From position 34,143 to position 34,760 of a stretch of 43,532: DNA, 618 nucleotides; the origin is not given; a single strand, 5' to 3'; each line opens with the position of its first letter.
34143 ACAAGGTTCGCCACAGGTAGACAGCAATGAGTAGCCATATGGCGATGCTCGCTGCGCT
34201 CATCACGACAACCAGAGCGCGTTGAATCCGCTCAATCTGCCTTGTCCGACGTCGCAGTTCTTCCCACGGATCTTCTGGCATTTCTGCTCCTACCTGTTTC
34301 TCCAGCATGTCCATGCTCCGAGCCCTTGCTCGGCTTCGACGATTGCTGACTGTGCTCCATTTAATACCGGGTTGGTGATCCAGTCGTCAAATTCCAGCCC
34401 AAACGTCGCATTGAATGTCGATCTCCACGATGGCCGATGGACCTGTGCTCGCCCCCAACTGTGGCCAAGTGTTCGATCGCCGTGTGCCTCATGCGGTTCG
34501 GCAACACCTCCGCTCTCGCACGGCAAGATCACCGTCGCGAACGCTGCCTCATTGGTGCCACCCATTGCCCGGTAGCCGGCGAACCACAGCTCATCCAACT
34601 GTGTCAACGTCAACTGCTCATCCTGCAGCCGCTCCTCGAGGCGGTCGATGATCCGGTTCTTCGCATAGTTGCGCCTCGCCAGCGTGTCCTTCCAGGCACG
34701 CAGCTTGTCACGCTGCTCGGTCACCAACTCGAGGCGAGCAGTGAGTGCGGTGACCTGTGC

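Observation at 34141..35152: Early-strand cluster: sigma region-4 protein, secreted Rpf-like transglycosylase and a small membrane protein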

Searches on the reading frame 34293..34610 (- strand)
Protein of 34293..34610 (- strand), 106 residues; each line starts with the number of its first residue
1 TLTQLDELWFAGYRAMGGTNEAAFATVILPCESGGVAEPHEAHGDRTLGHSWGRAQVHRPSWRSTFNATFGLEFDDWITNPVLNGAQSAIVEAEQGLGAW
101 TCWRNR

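Call 35: search_protein_representatives(alignment_id=A2)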
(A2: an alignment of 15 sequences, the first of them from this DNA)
Query: 15 sequences, 103 profile positions. Proteins with E-value up to 0.001 (for the whole library): 113; up to 1e-10: 48; up to 1e-30: 31. The best 113 are listed.
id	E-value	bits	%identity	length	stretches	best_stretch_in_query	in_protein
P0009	5.4e-54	196.9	-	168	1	2-103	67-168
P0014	1.1e-53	196.0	-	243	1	2-103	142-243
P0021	9.0e-51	186.6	-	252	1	3-103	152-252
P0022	1.6e-49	182.5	-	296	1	4-103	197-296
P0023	1.4e-48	179.5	-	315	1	2-103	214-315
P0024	9.3e-47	173.7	-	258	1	2-103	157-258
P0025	8.7e-46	170.6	-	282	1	2-103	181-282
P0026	3.2e-45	168.8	-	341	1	2-103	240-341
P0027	4.5e-45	168.3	-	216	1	3-103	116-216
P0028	7.8e-45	167.5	-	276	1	2-103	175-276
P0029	3.2e-44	165.5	-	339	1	2-103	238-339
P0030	5.7e-44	164.7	-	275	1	3-103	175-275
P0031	1.7e-43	163.2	-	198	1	2-103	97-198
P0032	2.8e-43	162.5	-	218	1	6-103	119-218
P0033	2.5e-41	156.2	-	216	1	5-103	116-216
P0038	1.9e-37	143.8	-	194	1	3-103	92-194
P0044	1.4e-35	137.8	-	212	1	2-103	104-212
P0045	1.4e-34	134.6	-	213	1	3-102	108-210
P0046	1.8e-32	127.8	-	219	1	3-103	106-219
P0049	3.0e-30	120.7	-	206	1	5-103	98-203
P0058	7.6e-17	77.6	-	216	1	4-100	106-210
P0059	2.4e-15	72.8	-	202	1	6-100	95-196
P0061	1.9e-13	66.7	-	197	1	7-101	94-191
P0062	4.4e-13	65.5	-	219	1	24-99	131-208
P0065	2.0e-10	57.0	-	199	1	6-97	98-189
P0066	6.1e-10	55.4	-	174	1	28-100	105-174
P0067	1.3e-09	54.4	-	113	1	25-101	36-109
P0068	1.4e-09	54.3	-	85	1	31-100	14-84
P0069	1.9e-09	53.8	-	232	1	3-101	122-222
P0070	3.1e-09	53.2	-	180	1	26-101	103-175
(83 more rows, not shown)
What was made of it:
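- A profile of the C-terminal domain finds 113 proteins among 1.84 billion representatives (call 35).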

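Call 37: search_protein_families(library=pfam, alignment_id=A3, max_evalue=0.01)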
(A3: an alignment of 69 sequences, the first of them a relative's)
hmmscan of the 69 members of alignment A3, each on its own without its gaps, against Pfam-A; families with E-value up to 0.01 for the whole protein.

A. member 1, P0058 (216 aa): 1 family
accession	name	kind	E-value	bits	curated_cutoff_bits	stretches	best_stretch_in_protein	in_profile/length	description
PF00062.25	Lys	-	0.00025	21.7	27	1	152-214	45-113/123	C-type lysozyme/alpha-lactalbumin family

B. families by the number of members that match (of 69 scanned): 14 families
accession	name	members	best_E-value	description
PF01464.25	SLT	36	2.2e-12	Transglycosylase SLT domain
PF18896.5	SLT_3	33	1.1e-19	Lysozyme like domain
PF06737.19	Transglycosylas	19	1.5e-09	Transglycosylase-like domain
PF00062.25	Lys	11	3.9e-07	C-type lysozyme/alpha-lactalbumin family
PF16220.10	DUF4880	1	6.9e-06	Domain of unknown function (DUF4880)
PF04977.20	DivIC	1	0.00051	Septum formation initiator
PF22763.1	NrS1-1_pol-like_HBD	1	0.00067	NrS-1 polymerase HBD domain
PF15964.10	CCCAP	1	0.0016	Centrosomal colon cancer autoantigen protein family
PF06005.17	ZapB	1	0.0024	Cell division protein ZapB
PF12725.13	DUF3810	1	0.0037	Protein of unknown function (DUF3810)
PF02894.22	GFO_IDH_MocA_C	1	0.0048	Oxidoreductase family, C-terminal alpha/beta domain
PF05300.16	MIC19_MIC25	1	0.0071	MICOS complex subunit MIC19/MIC25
PF15277.12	Sec3-PIP2_bind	1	0.0088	Exocyst complex component SEC3 N-terminal PIP2 binding PH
PF18013.6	Phage_lysozyme2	1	0.0089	Phage tail lysozyme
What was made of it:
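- On Rpf (Pfam PF06737 Transglycosylas): Only 19 of 69 distant relatives match it (call 37).
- On SLT / GH23 lytic transglycosylase (PF01464, PF18896): 36 of 69 (SLT) and 33 of 69 (SLT_3) distant relatives match (call 37).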

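Call 40: search_solved_structures(query=A4, max_evalue=1, show_alignments=3)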
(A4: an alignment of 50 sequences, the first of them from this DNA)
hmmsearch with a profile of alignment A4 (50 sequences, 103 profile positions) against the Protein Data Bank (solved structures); distinct sequences matched with E-value up to 1: 298 (the best 60 are shown).
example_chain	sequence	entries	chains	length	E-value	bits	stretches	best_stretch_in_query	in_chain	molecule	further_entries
2fbd_A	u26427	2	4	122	7.2e-11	45.3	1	11-102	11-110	Lysozyme 1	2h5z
3cb7_A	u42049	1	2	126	5.9e-10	42.4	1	10-102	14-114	Lys-rich lysozyme 2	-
1di4_A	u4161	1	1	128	8e-09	38.8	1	26-102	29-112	LYSOZYME C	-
1di5_A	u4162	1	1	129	2.1e-08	37.4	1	26-102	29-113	LYSOZYME C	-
2bqn_A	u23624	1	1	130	2.6e-08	37.1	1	26-102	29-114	LYSOZYME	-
2bqc_A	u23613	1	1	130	2.8e-08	37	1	26-102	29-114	LYSOZYME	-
2bqf_A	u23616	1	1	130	3e-08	36.9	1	26-102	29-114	LYSOZYME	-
2bql_A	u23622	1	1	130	3.3e-08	36.8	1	26-102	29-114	LYSOZYME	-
2bqk_A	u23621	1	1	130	3.3e-08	36.8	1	26-102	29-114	LYSOZYME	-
2bqi_A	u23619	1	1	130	3.3e-08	36.8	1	26-102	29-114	LYSOZYME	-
1lhm_A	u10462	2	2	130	3.3e-08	36.8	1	26-102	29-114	HUMAN LYSOZYME | LYSOZYME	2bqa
2bqj_A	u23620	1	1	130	3.3e-08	36.8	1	26-102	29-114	LYSOZYME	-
2z2f_A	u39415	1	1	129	3.6e-08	36.7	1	29-102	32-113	Lysozyme C-2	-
1tdy_A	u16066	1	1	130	3.7e-08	36.6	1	26-102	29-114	HUMAN LYSOZYME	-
2bqd_A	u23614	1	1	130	3.7e-08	36.6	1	26-102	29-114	LYSOZYME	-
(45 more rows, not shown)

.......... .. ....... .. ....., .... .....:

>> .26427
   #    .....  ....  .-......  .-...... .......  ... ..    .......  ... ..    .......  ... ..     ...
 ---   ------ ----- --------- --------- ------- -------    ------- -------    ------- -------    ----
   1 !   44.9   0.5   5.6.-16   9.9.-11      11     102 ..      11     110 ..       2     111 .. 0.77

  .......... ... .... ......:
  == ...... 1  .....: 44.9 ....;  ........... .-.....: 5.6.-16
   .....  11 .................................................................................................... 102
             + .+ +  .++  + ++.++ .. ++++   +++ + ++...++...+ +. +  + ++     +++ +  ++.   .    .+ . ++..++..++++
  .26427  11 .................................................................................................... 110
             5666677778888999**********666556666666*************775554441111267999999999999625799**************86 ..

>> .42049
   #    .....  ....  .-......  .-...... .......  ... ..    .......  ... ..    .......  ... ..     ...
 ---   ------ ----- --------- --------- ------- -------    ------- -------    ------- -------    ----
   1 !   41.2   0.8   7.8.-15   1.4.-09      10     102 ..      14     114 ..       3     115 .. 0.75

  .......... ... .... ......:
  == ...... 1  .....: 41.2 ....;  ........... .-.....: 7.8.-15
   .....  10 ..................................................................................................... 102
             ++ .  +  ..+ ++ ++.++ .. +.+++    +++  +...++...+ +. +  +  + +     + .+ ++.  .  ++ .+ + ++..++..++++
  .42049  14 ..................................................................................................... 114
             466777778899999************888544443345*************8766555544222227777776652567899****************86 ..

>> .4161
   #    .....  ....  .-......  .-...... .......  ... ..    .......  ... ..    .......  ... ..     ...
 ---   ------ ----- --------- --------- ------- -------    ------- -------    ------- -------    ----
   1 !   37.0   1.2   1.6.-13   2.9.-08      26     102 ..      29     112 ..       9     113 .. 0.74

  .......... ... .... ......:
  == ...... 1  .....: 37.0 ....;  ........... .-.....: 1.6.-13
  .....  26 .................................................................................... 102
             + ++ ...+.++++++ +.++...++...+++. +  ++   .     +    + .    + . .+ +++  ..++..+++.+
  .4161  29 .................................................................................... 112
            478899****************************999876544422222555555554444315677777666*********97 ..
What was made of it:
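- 34293..34610 (-): Lysozyme-like catalytic domain, residues 92-197. The profile matches C-type lysozymes in PDB at E 7e-11 (call 40).
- The expanded profile matches solved C-type lysozymes at E 7e-11, aligned on Glu35, Asp52 and the AW..WRNR tail (call 40).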

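Call 42: search_solved_structures(query=A2, max_evalue=10, show_alignments=2)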
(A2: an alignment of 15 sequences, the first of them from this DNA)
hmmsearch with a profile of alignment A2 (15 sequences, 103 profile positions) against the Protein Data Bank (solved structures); distinct sequences matched with E-value up to 10: 170 (the best 60 are shown).
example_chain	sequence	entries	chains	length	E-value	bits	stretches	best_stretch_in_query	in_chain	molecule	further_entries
8r4a_A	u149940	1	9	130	0.015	18.8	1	32-103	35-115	Lysozyme C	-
2bqc_A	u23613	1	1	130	0.023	18.3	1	32-103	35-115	LYSOZYME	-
2bqf_A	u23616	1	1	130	0.025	18.1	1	32-103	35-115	LYSOZYME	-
2bqh_A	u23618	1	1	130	0.027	18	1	32-103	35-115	LYSOZYME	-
2bqd_A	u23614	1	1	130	0.028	17.9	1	32-103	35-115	LYSOZYME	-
1b7l_A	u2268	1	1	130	0.03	17.9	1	27-103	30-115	PROTEIN (LYSOZYME)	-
2bql_A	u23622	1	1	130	0.03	17.8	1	32-103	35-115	LYSOZYME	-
2bqj_A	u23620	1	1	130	0.03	17.8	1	32-103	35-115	LYSOZYME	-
2bqk_A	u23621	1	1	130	0.03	17.8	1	32-103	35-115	LYSOZYME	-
2bqi_A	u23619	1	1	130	0.03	17.8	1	32-103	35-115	LYSOZYME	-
1lhm_A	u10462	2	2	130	0.03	17.8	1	32-103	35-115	HUMAN LYSOZYME | LYSOZYME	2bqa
2bqn_A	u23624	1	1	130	0.033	17.7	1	32-103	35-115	LYSOZYME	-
2bqo_A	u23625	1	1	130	0.035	17.6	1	32-103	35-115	LYSOZYME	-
2bqm_A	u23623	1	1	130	0.038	17.5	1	32-103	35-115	LYSOZYME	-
2bqb_A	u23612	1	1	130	0.04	17.5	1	32-103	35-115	LYSOZYME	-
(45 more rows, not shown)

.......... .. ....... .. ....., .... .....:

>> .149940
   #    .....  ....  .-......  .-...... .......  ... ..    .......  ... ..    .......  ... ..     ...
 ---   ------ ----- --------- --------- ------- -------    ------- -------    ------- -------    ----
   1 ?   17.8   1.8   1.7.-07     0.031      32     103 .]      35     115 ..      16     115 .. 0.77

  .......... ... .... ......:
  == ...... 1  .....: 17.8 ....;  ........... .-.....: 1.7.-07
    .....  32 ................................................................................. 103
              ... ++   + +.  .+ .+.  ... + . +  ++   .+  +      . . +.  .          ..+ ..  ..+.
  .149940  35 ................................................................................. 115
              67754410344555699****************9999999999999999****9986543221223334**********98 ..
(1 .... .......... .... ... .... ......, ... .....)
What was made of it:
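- Closest known: C-type lysozyme. Same: These are the best solved-structure matches by sequence profile: E 7e-11 with the expanded profile and E 0.015 with the core profile (calls 40, 42).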

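Call 44: search_protein_families(library=pfam, proteins=[P0058, P0059, P0061, P0062, P0065, P0066, P0067, P0068, P0069, P0070], max_evalue=0.1)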
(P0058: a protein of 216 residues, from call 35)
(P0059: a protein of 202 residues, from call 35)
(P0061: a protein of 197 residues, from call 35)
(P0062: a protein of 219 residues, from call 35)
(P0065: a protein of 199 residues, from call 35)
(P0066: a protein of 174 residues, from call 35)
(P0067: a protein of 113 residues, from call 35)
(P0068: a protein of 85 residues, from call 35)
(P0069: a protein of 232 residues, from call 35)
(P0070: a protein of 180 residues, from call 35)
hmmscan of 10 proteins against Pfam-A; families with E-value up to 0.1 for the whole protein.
P0058 (216 aa): 2 families
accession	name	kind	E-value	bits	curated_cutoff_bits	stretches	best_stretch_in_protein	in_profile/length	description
PF00062.25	Lys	-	0.00025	21.7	27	1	152-214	45-113/123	C-type lysozyme/alpha-lactalbumin family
PF18896.5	SLT_3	-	0.032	15.1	27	1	143-209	28-89/89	Lysozyme like domain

P0059 (202 aa): 4 families
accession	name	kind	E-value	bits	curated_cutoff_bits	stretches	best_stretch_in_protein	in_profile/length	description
PF00062.25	Lys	-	0.00027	21.6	27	1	121-157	31-64/123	C-type lysozyme/alpha-lactalbumin family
PF01464.25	SLT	-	0.018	15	21.3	1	121-177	20-68/117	Transglycosylase SLT domain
PF18896.5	SLT_3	-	0.028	15.3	27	1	124-185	23-78/89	Lysozyme like domain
PF10186.14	ATG14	-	0.068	12.7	33.2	1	35-90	69-124/347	Vacuolar sorting 38 and autophagy-related subunit 14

P0061 (197 aa): 2 families
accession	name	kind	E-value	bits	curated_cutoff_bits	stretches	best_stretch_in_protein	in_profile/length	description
PF18896.5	SLT_3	-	0.00026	21.8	27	1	105-188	11-88/89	Lysozyme like domain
PF00062.25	Lys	-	0.011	16.4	27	1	105-193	22-113/123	C-type lysozyme/alpha-lactalbumin family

P0062 (219 aa): 4 families
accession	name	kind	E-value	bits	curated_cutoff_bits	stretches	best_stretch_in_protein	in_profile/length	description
PF06737.19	Transglycosylas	-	7.6e-05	23.7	27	1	134-201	9-70/77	Transglycosylase-like domain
PF18896.5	SLT_3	-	0.00089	20.1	27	1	127-207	12-88/89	Lysozyme like domain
PF01464.25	SLT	-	0.0097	15.9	21.3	1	125-196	10-75/117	Transglycosylase SLT domain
PF18140.6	PCC_BT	-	0.054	14.1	23.5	0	36-112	9-90/126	Propionyl-coenzyme A carboxylase BT domain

P0065 (199 aa): 1 family
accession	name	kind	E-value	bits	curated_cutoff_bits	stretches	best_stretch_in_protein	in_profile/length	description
PF01464.25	SLT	-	0.00046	20.2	21.3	1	116-153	14-51/117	Transglycosylase SLT domain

P0066 (174 aa): 2 families
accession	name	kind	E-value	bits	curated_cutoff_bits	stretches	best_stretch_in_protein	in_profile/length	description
PF01464.25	SLT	-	3.3e-09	36.8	21.3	1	105-161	20-74/117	Transglycosylase SLT domain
PF18896.5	SLT_3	-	8.5e-05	23.4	27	1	92-172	7-88/89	Lysozyme like domain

P0067 (113 aa): 4 families
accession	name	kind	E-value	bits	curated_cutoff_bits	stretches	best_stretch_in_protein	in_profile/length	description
PF01464.25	SLT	-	2.7e-10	40.3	21.3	1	32-94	13-73/117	Transglycosylase SLT domain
PF06737.19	Transglycosylas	-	6.3e-07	30.4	27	1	38-107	13-76/77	Transglycosylase-like domain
PF00062.25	Lys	-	0.00078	20.1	27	1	35-111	27-113/123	C-type lysozyme/alpha-lactalbumin family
PF18896.5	SLT_3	-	0.0024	18.7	27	1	34-107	19-89/89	Lysozyme like domain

P0068 (85 aa): 2 families
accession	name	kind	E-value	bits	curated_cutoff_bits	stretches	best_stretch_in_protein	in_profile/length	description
PF18896.5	SLT_3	-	4.4e-05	24.3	27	1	26-82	37-88/89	Lysozyme like domain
PF01464.25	SLT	-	0.0015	18.5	21.3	1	23-70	28-73/117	Transglycosylase SLT domain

P0069 (232 aa): 3 families
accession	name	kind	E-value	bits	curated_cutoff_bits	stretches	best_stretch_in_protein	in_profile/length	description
PF18896.5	SLT_3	-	2.3e-06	28.4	27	1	140-219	13-88/89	Lysozyme like domain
PF05300.16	MIC19_MIC25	-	0.0071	17.2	33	1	29-81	101-153/168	MICOS complex subunit MIC19/MIC25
PF02507.20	PSI_PsaF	-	0.03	14.6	27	1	10-85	3-77/172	Photosystem I reaction centre subunit III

P0070 (180 aa): 4 families
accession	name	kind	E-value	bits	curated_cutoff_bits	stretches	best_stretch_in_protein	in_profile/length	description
PF01464.25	SLT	-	2.8e-08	33.8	21.3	1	100-160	15-73/117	Transglycosylase SLT domain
PF18896.5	SLT_3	-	6e-06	27.1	27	1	96-172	11-88/89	Lysozyme like domain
PF06737.19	Transglycosylas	-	0.019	16.1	27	1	105-173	10-76/77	Transglycosylase-like domain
PF21827.1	New_glue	-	0.019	15.2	31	1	20-71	8-61/94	New glue protein family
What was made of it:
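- On C-type lysozyme (GH22, PF00062): Sub-threshold hits occur in the close intermediates P0058, P0059 and P0061, up to 21.7 bits against a cut-off of 27 (call 44).
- Closest known: SLT / SLT_3 lytic transglycosylase domains. Same: The nearest intermediates match these models (calls 37, 44).
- Of the 69 distant ones, 36 match Pfam SLT, 33 SLT_3 (best 1e-19), 19 Transglycosylas and 11 C-type lysozyme (calls 37, 44).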

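Call 47: find_related_loci(query=A2, collection=viral_contigs, flank=4000)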
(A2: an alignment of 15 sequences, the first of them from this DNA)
Query A2 (106 aa) in viral_contigs; peptide patterns used: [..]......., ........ (x = any residue, [..] = any of these).
35 stretches matched a pattern, but none encodes a relative of the query by tblastn (E <= 1e-3).
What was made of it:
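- Tried and rejected: The IMG/VR pattern scan found no relative (call 47).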

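Call 49: predict_structure(alignment_id=A4)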
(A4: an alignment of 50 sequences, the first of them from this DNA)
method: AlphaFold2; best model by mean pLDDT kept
length: 106 residues; sequences in the alignment: 50
mean_pLDDT: 96.9   pTM: 0.90
mean pLDDT of the five models: 96.9, 96.8, 96.4, 96.0, 95.2
residues with pLDDT >= 90: 100; 70-90: 6; 50-70: 0; < 50: 0
segments of 3 or more residues with pLDDT < 50: none
pLDDT, mean of each block of 10 residues (from residue 1): 98 99 98 96 87 98 98 98 99 98 96
secondary structure, 60 per line:
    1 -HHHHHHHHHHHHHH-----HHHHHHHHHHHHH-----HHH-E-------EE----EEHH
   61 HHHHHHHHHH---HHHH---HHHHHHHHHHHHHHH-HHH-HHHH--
elements in order: H2-15 H21-33 H59-70 H74-77 H81-95 H101-104
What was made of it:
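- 34293..34610 (-): AlphaFold with alignment A4 gives pLDDT 96.9 and pTM 0.90 (call 49).
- On SLT / GH23 lytic transglycosylase (PF01464, PF18896): The model has pLDDT 96.9, with E32 (domain numbering) at the end of helix 21-33 (call 49).
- The domain model has pLDDT 96.9 (call 49).
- Tried and rejected: A domain-only model with a deeper alignment solved this (call 49).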

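Call 52: fold_search(model_id=the predicted structure, library=pdb)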
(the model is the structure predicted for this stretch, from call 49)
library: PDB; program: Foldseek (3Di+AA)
matches with E <= 10: 54; with E <= 0.001: 0
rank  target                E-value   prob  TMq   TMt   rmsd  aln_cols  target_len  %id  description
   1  4hjy_A                8.3e-02  0.96  0.55  0.35   3.7        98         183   16  2.4 A Crystal structure of E. coli MltE-E64Q with bound chitopentaose (released 2012-10-24)
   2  2rsc_MODEL_1_A        1.0e-01  0.97  0.61  0.55   4.3       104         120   17  Solution Structure of the bombyx mori lysozyme (released 2012-12-26)
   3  4hjv_D                1.1e-01  0.96  0.57  0.37   3.2        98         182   19  Crystal structure of E. coli MltE with bound bulgecin and murodipeptide (released 2012-10-24)
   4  2y8p_A                1.2e-01  0.97  0.55  0.34   3.1        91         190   19  Crystal Structure of an Outer Membrane-Anchored Endolytic Peptidoglycan Lytic Transglycosylase (MltE) from Escherichia (released 2011-04-13)
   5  2y8p_B                1.4e-01  0.96  0.54  0.33   3.3        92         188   18  Crystal Structure of an Outer Membrane-Anchored Endolytic Peptidoglycan Lytic Transglycosylase (MltE) from Escherichia (released 2011-04-13)
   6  6ghz_A                1.4e-01  0.96  0.56  0.34   3.0        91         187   19  Structure of Lytic Transglycosylase MltE mutant Y192F from E.coli (released 2018-10-31)
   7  6gi4                  1.4e-01  0.95  0.58  0.35   3.2        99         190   19  Structure of Lytic Transglycosylase MltE mutant S75A from E.coli (released 2018-10-10)
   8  2fbd_A                1.6e-01  0.96  0.63  0.56   5.1       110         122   21  The crystallographic structure of the digestive lysozyme 1 from Musca domestica at 1.90 Ang. (released 2006-12-12)
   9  6ghy_A                1.7e-01  0.94  0.55  0.34   3.1        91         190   18  Structure of Lytic Transglycosylase MltE inactive mutant E64Q from E.coli (released 2018-10-31)
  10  6ghy_B                1.7e-01  0.91  0.56  0.35   3.3        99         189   18  Structure of Lytic Transglycosylase MltE inactive mutant E64Q from E.coli (released 2018-10-31)
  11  3eo5                  1.7e-01  0.75  0.43  0.30   4.2        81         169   21  Crystal structure of the resuscitation promoting factor RpfB (released 2009-01-13)
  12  6ghz_B                2.0e-01  0.94  0.56  0.34   3.0        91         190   19  Structure of Lytic Transglycosylase MltE mutant Y192F from E.coli (released 2018-10-31)
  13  3t36_B                2.0e-01  0.89  0.55  0.35   3.6        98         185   17  Crystal structure of lytic transglycosylase MltE from Eschericha coli (released 2012-07-25)
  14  3t36_D                2.5e-01  0.84  0.54  0.35   3.7        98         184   17  Crystal structure of lytic transglycosylase MltE from Eschericha coli (released 2012-07-25)
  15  5e27_A                2.5e-01  0.82  0.50  0.27   4.0        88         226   19  The structure of Resuscitation Promoting Factor B from M. tuberculosis reveals unexpected ubiquitin-like domains (released 2015-11-18)
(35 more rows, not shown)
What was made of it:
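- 34293..34610 (-): Foldseek finds MltE and insect C-type lysozymes (prob 0.96-0.97) and RpfB (0.75-0.82) (call 52).
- On Rpf (Pfam PF06737 Transglycosylas): Foldseek gives RpfB prob 0.75-0.82 and TMq 0.43-0.50, against MltE and insect lysozymes at 0.96-0.97 and 0.55-0.63 (call 52).
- Closest known: C-type lysozyme. Same: TMq is 0.61-0.63 (call 52).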
